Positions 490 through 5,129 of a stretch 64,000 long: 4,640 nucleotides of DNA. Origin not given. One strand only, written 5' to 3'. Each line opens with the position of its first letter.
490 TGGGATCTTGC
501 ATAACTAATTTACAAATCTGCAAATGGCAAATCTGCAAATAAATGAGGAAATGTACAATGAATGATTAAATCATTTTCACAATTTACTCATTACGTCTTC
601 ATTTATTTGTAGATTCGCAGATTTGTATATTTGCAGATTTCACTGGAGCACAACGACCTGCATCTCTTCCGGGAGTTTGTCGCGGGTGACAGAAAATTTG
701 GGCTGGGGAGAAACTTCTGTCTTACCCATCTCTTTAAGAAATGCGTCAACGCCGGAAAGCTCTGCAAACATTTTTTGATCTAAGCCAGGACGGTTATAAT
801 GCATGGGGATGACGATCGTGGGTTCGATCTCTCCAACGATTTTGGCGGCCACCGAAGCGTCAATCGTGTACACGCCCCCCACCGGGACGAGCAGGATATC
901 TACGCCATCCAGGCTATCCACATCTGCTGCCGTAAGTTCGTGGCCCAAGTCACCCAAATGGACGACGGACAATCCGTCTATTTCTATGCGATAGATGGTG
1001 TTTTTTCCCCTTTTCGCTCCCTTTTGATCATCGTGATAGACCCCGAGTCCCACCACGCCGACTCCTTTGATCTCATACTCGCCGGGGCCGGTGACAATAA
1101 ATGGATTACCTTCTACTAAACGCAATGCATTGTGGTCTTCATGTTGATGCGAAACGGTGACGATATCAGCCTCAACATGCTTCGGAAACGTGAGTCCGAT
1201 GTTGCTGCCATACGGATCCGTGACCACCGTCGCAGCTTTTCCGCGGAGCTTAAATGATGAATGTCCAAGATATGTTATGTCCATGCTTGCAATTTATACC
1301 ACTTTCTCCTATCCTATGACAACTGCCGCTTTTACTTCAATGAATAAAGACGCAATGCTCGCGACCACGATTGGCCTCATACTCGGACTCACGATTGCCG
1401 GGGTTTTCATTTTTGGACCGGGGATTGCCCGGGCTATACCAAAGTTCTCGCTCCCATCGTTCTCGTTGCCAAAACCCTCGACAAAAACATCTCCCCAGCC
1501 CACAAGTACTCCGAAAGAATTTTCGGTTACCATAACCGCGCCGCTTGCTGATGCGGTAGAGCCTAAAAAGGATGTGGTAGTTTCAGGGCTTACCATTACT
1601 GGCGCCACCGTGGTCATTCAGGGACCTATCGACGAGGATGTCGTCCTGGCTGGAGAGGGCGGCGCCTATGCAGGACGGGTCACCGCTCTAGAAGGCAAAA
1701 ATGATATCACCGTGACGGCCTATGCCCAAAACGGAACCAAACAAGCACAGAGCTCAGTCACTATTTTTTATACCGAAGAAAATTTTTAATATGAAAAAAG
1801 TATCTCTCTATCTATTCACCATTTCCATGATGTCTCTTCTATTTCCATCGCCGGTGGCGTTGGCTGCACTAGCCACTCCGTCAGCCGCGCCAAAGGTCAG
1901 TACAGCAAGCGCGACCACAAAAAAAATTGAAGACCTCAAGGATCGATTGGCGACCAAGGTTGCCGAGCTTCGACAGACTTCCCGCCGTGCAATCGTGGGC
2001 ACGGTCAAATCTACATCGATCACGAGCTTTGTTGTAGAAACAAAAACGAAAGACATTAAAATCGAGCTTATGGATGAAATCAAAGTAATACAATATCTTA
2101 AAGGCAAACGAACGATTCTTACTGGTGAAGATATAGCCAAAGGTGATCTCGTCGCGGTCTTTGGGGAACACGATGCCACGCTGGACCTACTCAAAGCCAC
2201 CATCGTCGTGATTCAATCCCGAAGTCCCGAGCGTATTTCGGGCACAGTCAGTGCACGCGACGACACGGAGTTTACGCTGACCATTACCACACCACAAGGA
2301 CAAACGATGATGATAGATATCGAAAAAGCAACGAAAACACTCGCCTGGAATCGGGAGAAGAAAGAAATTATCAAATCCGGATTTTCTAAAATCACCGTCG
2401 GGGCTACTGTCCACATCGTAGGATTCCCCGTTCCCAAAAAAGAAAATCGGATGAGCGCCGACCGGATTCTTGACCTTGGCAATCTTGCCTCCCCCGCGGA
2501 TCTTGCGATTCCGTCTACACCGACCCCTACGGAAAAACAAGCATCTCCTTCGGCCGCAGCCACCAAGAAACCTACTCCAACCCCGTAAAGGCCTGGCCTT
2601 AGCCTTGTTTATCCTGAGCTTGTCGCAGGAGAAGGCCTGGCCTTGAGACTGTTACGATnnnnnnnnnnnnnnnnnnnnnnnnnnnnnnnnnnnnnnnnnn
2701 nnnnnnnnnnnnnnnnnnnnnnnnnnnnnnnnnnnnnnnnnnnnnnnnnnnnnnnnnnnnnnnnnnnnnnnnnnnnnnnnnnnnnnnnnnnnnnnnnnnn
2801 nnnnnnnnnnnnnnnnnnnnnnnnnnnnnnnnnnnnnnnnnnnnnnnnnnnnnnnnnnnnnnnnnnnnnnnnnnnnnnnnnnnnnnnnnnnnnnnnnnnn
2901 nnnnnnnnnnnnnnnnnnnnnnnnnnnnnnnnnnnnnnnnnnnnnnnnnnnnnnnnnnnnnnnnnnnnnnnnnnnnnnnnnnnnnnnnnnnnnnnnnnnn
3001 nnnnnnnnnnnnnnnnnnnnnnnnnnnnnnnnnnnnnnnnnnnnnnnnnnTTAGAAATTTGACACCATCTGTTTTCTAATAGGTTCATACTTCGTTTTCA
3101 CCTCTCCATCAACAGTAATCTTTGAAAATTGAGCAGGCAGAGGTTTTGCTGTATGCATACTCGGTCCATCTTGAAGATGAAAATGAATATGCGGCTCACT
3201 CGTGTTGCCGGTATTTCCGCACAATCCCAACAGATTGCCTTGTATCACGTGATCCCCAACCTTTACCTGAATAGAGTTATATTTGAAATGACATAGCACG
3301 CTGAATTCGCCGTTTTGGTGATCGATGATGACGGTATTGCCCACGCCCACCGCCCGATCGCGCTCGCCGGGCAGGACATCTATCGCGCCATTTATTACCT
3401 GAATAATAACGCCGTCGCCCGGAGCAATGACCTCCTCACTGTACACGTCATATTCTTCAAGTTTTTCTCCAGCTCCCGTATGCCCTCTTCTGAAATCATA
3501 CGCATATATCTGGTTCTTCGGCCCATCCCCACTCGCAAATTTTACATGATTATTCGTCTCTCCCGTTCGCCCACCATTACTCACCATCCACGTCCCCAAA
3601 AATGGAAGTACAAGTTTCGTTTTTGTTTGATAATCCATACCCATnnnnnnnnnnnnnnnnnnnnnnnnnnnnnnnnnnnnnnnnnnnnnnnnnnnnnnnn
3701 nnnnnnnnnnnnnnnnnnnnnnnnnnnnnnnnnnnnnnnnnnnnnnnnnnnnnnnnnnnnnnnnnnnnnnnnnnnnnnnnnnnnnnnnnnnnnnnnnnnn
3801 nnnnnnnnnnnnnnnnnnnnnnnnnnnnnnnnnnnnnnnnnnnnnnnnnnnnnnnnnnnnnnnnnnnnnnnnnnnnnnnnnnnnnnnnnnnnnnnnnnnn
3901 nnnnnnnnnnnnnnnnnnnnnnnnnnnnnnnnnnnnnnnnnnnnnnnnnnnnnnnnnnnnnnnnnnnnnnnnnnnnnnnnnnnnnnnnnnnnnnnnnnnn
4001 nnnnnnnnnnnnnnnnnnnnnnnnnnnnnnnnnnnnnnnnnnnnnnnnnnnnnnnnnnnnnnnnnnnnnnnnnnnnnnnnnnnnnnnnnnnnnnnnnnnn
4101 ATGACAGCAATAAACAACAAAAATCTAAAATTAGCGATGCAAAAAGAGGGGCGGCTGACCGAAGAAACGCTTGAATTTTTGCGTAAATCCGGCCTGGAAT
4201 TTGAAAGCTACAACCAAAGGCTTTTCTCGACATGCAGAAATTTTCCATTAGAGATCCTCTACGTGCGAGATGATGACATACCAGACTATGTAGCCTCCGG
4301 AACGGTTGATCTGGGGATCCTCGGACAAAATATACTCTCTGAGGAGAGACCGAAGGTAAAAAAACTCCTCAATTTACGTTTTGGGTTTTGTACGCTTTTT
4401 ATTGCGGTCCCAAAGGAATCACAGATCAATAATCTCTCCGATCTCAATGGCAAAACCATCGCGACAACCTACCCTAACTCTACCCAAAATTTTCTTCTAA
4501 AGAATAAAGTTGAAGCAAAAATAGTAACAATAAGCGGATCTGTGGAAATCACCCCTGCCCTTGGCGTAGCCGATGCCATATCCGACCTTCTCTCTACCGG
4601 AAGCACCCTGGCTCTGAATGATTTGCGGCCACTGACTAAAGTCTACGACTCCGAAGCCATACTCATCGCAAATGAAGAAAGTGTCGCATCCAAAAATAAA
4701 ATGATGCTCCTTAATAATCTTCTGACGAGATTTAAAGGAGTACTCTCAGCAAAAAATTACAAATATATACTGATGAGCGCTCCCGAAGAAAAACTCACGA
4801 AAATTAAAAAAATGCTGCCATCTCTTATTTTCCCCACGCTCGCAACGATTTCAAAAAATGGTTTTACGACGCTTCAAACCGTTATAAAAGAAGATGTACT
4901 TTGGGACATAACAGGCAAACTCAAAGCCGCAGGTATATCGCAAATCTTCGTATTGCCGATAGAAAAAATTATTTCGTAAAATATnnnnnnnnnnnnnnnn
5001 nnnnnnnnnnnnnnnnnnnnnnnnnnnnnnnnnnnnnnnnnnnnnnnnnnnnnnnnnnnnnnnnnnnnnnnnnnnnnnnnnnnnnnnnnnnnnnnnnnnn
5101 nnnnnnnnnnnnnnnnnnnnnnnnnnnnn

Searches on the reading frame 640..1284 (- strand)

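Call 65: search_protein_families(library=pfam, proteins=[window:640-1284:-])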
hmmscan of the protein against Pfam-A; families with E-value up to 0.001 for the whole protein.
window:640-1284:- (214 aa): 2 families
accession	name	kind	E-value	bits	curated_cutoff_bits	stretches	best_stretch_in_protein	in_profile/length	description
PF13483.12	Lactamase_B_3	-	3.2e-52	177.2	24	1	3-162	2-160/160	Beta-lactamase superfamily domain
PF12706.13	Lactamase_B_2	-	1.1e-07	32.1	27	1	70-163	96-200/200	Beta-lactamase superfamily domain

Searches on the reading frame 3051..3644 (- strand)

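Call 7: search_protein_families(library=pfam, proteins=[window:3051-3644:-])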
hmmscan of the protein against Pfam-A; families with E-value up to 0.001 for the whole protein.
window:3051-3644:- (197 aa): 1 family
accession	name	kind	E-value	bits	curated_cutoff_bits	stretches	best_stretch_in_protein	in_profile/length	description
PF01551.29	Peptidase_M23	-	4.1e-16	59.4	28.7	1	70-158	14-88/96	Peptidase family M23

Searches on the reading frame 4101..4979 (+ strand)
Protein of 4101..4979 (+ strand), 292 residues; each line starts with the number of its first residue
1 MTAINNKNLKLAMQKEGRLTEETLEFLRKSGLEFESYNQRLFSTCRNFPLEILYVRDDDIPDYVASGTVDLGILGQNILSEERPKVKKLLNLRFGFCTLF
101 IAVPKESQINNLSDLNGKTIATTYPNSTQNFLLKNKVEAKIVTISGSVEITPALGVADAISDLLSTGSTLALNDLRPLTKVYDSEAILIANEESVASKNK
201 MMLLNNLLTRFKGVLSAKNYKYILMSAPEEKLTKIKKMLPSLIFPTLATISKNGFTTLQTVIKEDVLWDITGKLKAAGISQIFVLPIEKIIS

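Call 7: search_protein_families(library=pfam, proteins=[window:4101-4979:+])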
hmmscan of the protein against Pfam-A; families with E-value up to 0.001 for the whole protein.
window:4101-4979:+ (292 aa): 4 families
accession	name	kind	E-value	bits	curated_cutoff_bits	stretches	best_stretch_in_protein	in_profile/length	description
PF01634.23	HisG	-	4.8e-49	166.8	25.5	1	56-212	1-157/158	ATP phosphoribosyltransferase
PF08029.16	HisG_C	-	2.9e-15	56.6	23.5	1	217-289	1-73/73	HisG, C-terminal domain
PF12974.12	Phosphonate-bd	-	8.9e-06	25.7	27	1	96-133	84-121/242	ABC transporter, phosphonate, periplasmic substrate-binding protein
PF09084.16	NMT1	-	1.6e-05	25.3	20.5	1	58-133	32-108/216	NMT1/THI5 like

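Call 9: find_related_loci(query=window:4101-4979:+, collection=genome_contigs, flank=6000)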
Query window:4101-4979:+ (292 aa) in genome_contigs; peptide patterns used: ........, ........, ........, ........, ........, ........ (x = any residue, [..] = any of these).
274 stretches matched a pattern; 187 encode a relative of the query (tblastn E <= 1e-3); the best 80 are kept; 80 distinct loci.
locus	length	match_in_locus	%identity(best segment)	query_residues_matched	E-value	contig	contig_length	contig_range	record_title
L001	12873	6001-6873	71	1-292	3e-137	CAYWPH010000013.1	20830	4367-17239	MAG TPA_asm: uncultured Gammaproteobacteria bacterium isolate SRP302447_co3_825 genome assembly, contig: NODE_7054_lengt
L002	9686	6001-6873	68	1-291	7e-135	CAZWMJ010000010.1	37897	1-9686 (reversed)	MAG TPA_asm: uncultured Gammaproteobacteria bacterium isolate binchicken_co38_574 genome assembly, contig: NODE_2279_len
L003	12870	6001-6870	69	1-291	2e-134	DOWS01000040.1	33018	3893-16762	MAG TPA_asm: Candidatus Daviesbacteria bacterium isolate UBA9644 contig_13008, whole genome shotgun sequence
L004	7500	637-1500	70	4-291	2e-133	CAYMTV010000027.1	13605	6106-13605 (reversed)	MAG TPA_asm: uncultured Gammaproteobacteria bacterium isolate binchicken_co38_1053 genome assembly, contig: NODE_9599_le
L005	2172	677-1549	67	1-291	2e-141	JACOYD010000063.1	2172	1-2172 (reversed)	MAG: Candidatus Microgenomates bacterium isolate NC_groundwater_170_Ag_S-0.1um_42_15 S4_GD2017_2_S1_scaffold_42719, whol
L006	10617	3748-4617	68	1-291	4e-132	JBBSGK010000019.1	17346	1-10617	MAG: Candidatus Levyibacteriota bacterium isolate LS2_sbin.37 LS2_sbin.37_K_1076204_L_17346_cov_9.3552, whole genome sho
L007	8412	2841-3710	68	1-291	8e-131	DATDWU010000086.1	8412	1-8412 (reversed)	MAG TPA_asm: Patescibacteria group bacterium isolate SMAG_U8120 k141_922775, whole genome shotgun sequence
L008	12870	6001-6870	67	1-291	9e-131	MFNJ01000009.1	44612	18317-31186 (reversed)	MAG: Candidatus Levybacteria bacterium RIFCSPHIGHO2_01_FULL_36_15 rifcsphigho2_01_scaffold_1642, whole genome shotgun se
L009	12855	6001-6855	69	1-286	3e-130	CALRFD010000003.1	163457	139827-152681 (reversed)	MAG: Patescibacteria group bacterium isolate Ike-100m-12 genome assembly, contig: Ike-100-c31, whole genome shotgun sequ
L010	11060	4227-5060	68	1-278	3e-130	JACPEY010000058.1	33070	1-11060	MAG: Candidatus Daviesbacteria bacterium isolate NC_groundwater_347_Ag_B-0.1um_39_21 GD18-4_B1_scaffold_1143758, whole g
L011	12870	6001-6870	66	1-291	2e-129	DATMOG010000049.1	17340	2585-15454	MAG TPA_asm: Candidatus Sulfotelmatobacter sp. isolate SMAG_U12870 k141_2985854, whole genome shotgun sequence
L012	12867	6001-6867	66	4-291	2e-129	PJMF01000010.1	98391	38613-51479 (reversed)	MAG: Candidatus Paceibacterota bacterium isolate Amazon_FNV_2010_13_2_2 contig_75_25030046_length_98391_multi_6_in_1_out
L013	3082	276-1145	67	1-291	1e-131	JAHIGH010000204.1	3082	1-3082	MAG: Patescibacteria group bacterium isolate KR11_N2.mb.17 KR11_N2.mb.17_k141_126222, whole genome shotgun sequence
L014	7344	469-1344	67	1-292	9e-127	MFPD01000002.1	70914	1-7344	MAG: Candidatus Levybacteria bacterium RIFCSPLOWO2_02_FULL_37_18 rifcsplowo2_02_scaffold_1128, whole genome shotgun sequ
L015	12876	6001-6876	63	1-291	7e-125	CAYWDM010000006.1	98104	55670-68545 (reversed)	MAG TPA_asm: uncultured Pseudomonadales bacterium isolate SRP272421_co4_48 genome assembly, contig: NODE_219_length_9810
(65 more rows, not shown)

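Call 23: find_homologous_proteins(query=window:4101-4979:+, max_evalue=1e-60)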
Query window:4101-4979:+ (292 aa): 6592 proteins with E <= 1e-60 among 8000 candidates; the best 120 are listed.
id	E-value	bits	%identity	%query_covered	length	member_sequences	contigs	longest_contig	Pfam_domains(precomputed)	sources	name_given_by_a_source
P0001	6.8e-181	618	100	100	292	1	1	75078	PF01634.24,PF09084.17,PF08029.17,PF12974.13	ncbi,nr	ncbi:MAG: ATP phosphoribosyltransferase [Candidatus Gottesmanbacteria bacterium]|nr:ATP phosphoribos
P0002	1.2e-173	594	100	96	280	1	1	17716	PF01634.24,PF09084.17,PF08029.17,PF12974.13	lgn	-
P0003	1.4e-136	472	74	100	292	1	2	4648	PF01634.24,PF09084.17,PF08029.17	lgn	-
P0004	1.8e-136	472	77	99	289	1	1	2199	PF01634.24,PF08029.17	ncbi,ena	ncbi:MAG: ATP phosphoribosyltransferase [Patescibacteria group bacterium]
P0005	3.3e-136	471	75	100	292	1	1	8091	PF01634.24,PF09084.17,PF08029.17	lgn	-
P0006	4.8e-135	467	74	100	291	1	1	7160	PF01634.24,PF09084.17,PF08029.17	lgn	-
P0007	4.1e-134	464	73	100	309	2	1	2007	PF01634.24,PF09084.17,PF08029.17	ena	-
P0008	9.0e-134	463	74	100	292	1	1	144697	PF01634.24,PF09084.17,PF08029.17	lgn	-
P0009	1.9e-132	459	72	100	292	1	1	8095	PF01634.24,PF09084.17,PF08029.17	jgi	jgi:ATP phosphoribosyltransferase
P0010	7.2e-132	457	73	100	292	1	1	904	PF01634.24,PF09084.17,PF08029.17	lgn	-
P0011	8.8e-132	457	71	99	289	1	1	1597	PF01634.24,PF09084.17,PF08029.17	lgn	-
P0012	1.2e-131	456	73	100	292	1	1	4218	PF01634.24,PF09084.17,PF08029.17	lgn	-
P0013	4.4e-131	454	72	100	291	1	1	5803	PF01634.24,PF08029.17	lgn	-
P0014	4.9e-130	451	72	100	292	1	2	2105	PF01634.24,PF09084.17,PF08029.17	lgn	-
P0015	8.4e-130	450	73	100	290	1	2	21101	PF01634.24,PF08029.17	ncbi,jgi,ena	-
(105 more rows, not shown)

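Call 24: find_encoding_contigs(protein=P0008, flank=10000, max_places=2)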
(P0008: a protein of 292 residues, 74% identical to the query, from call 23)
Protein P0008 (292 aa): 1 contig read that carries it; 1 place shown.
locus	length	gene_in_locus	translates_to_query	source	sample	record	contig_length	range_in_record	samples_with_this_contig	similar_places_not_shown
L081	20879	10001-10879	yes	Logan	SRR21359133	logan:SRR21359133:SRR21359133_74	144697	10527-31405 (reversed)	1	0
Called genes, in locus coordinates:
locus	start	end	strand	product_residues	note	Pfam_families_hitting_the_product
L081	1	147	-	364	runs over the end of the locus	-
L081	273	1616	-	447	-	-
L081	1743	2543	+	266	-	PF01061:ABC2_membrane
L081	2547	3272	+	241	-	PF00005:ABC_tran, PF13304:AAA_21 (faint)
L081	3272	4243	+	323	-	PF13641:Glyco_tranf_2_3, PF00535:Glycos_transf_2, PF10111:Glyco_tranf_2_2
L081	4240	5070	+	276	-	PF13489:Methyltransf_23, PF01209:Ubie_methyltran (weak), PF02353:CMAS (weak), PF13847:Methyltransf_31, PF08241:Methyltransf_11, PF08242:Methyltransf_12, PF09445:Methyltransf_15, PF13649:Methyltransf_25, +1 more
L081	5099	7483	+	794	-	PF03721:UDPG_MGDP_dh_N, PF00984:UDPG_MGDP_dh, PF03720:UDPG_MGDP_dh_C, PF05368:NmrA, PF01073:3Beta_HSD, PF01370:Epimerase, PF13460:NAD_binding_10, PF16363:GDP_Man_Dehyd, +5 more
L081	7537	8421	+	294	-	-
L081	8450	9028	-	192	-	PF01872:RibD_C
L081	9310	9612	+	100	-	PF01371:Trp_repressor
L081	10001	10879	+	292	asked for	PF09084:NMT1 (weak), PF01634:HisG, PF08029:HisG_C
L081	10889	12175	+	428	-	PF00815:Histidinol_dh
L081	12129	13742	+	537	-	PF00702:Hydrolase (faint), PF00155:Aminotran_1_2, PF00266:Aminotran_5 (weak), PF01041:DegT_DnrJ_EryC1 (weak), PF08645:PNK3P, PF13419:HAD_2 (weak), PF13242:Hydrolase_like (weak)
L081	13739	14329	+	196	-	PF00475:IGPD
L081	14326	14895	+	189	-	PF00117:GATase, PF01174:SNO (faint), PF07685:GATase_3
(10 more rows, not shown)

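Call 25: find_encoding_contigs(protein=P0005, flank=3000, max_places=2)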
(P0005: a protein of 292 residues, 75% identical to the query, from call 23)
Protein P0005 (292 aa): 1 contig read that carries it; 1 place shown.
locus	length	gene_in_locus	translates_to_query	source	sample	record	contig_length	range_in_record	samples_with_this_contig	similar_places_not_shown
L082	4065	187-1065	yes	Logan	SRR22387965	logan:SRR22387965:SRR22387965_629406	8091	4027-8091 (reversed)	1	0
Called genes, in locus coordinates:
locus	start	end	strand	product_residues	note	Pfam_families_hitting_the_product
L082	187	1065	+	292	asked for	PF09084:NMT1 (weak), PF01634:HisG, PF08029:HisG_C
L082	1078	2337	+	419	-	PF00152:tRNA-synt_2 (faint), PF13393:tRNA-synt_His, PF00587:tRNA-synt_2b, PF03129:HGTP_anticodon, PF12745:HGTP_anticodon2 (weak)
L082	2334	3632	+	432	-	PF00815:Histidinol_dh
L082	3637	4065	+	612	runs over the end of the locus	PF00155:Aminotran_1_2, PF01053:Cys_Met_Meta_PP (weak), PF04864:Alliinase_C (faint), PF00702:Hydrolase, PF13419:HAD_2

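Call 26: find_encoding_contigs(protein=P0006, flank=3000, max_places=2)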
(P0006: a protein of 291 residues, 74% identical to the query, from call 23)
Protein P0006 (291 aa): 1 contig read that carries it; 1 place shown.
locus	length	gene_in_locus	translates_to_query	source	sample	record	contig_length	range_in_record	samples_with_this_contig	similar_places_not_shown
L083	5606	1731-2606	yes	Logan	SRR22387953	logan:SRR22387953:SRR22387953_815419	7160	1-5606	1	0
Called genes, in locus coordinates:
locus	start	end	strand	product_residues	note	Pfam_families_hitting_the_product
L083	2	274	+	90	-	?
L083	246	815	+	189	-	PF13420:Acetyltransf_4 (faint), PF13527:Acetyltransf_9 (weak), PF00583:Acetyltransf_1, PF13673:Acetyltransf_10, PF13508:Acetyltransf_7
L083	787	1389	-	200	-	PF01551:Peptidase_M23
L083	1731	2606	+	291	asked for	PF09084:NMT1 (weak), PF01634:HisG, PF08029:HisG_C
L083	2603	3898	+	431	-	PF00815:Histidinol_dh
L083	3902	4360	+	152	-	-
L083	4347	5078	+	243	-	PF00702:Hydrolase, PF13419:HAD_2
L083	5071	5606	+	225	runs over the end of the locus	PF00117:GATase, PF01174:SNO (weak), PF07685:GATase_3 (weak)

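Call 27: find_encoding_contigs(protein=P0003, flank=3000, max_places=2)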
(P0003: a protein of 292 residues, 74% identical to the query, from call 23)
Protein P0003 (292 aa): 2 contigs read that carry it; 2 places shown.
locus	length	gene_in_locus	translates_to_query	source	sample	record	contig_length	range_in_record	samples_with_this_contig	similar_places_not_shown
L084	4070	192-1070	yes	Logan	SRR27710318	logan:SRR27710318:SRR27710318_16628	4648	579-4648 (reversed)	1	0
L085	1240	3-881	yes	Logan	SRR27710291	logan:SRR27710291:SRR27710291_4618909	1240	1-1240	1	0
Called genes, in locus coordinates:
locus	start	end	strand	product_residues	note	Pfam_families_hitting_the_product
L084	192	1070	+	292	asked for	PF09084:NMT1 (weak), PF01634:HisG, PF08029:HisG_C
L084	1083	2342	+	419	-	PF13393:tRNA-synt_His, PF00587:tRNA-synt_2b, PF03129:HGTP_anticodon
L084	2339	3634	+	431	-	PF00815:Histidinol_dh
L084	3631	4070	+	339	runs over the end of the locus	?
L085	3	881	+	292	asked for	PF09084:NMT1 (weak), PF01634:HisG, PF08029:HisG_C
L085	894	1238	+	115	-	?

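Call 31: find_related_loci(query=window:4101-4979:+, collection=metagenome_contigs, flank=6000)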
Query window:4101-4979:+ (292 aa) in metagenome_contigs; peptide patterns used: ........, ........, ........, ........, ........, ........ (x = any residue, [..] = any of these).
396 stretches matched a pattern; 217 encode a relative of the query (tblastn E <= 1e-3); the best 80 are kept; 80 distinct loci.
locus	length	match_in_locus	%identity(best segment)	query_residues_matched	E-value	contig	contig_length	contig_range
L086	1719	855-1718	74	1-288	6e-158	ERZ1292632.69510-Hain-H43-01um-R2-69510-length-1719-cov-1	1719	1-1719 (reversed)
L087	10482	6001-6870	73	1-291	9e-140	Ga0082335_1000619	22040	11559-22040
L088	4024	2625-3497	71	1-292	6e-140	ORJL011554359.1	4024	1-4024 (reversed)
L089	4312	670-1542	71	1-292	2e-139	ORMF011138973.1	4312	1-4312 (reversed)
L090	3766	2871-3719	73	9-291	4e-140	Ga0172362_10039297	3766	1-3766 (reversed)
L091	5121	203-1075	69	1-291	2e-136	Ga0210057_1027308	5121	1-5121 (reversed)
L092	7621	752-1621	69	1-291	5e-135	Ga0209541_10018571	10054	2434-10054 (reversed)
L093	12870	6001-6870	69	1-291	1e-134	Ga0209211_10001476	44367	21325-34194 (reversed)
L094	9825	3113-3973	70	1-288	1e-133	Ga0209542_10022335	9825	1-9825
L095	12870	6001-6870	68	1-291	1e-133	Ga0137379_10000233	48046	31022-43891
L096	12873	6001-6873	67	1-291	3e-132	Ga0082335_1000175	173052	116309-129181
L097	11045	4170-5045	67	1-291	4e-132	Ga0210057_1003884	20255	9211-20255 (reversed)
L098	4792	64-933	68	1-291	2e-133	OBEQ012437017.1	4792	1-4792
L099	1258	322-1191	68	1-291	3e-144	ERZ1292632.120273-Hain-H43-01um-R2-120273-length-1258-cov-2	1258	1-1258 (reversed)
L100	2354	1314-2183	68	1-291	1e-139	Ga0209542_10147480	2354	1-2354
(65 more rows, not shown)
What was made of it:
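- Tried and rejected: Whole genomes were out of reach because the genome_contigs and metagenome_contigs scans were used for hisG relatives (calls 9, 31).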

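Call 70: find_encoding_contigs(protein=P0001, flank=10000, max_places=3)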
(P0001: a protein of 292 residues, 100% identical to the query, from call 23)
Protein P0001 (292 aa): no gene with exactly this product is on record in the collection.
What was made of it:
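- Tried and rejected: The exact-protein look-up of the window's HisG failed (call 70).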

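Call 71: find_encoding_contigs(protein=P0002, flank=10000, max_places=2)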
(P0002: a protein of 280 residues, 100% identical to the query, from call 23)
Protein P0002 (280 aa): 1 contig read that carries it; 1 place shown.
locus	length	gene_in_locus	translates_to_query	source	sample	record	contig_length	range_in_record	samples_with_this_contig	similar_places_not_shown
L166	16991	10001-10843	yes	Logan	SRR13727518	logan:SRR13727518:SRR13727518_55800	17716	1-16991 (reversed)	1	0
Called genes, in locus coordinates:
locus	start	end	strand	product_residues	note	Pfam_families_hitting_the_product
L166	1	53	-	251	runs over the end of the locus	PF00849:PseudoU_synth_2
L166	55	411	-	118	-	PF01258:zf-dskA_traR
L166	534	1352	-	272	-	PF01790:LGT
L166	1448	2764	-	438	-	PF05977:MFS_3, PF07690:MFS_1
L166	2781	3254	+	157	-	-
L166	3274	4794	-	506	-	PF02789:Peptidase_M17_N, PF00883:Peptidase_M17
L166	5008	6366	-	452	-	PF00772:DnaB, PF03796:DnaB_C, PF13481:AAA_25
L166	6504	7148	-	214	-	PF13483:Lactamase_B_3, PF12706:Lactamase_B_2 (weak)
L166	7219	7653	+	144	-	-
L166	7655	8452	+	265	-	-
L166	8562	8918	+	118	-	PF01371:Trp_repressor, PF13384:HTH_23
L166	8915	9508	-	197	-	PF01551:Peptidase_M23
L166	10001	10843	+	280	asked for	PF01634:HisG, PF09084:NMT1 (faint), PF12974:Phosphonate-bd (weak), PF08029:HisG_C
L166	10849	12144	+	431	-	PF00815:Histidinol_dh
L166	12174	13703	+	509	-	PF00155:Aminotran_1_2, PF01041:DegT_DnrJ_EryC1 (faint), PF00266:Aminotran_5 (weak), PF13419:HAD_2 (faint), PF08645:PNK3P, PF13242:Hydrolase_like (weak)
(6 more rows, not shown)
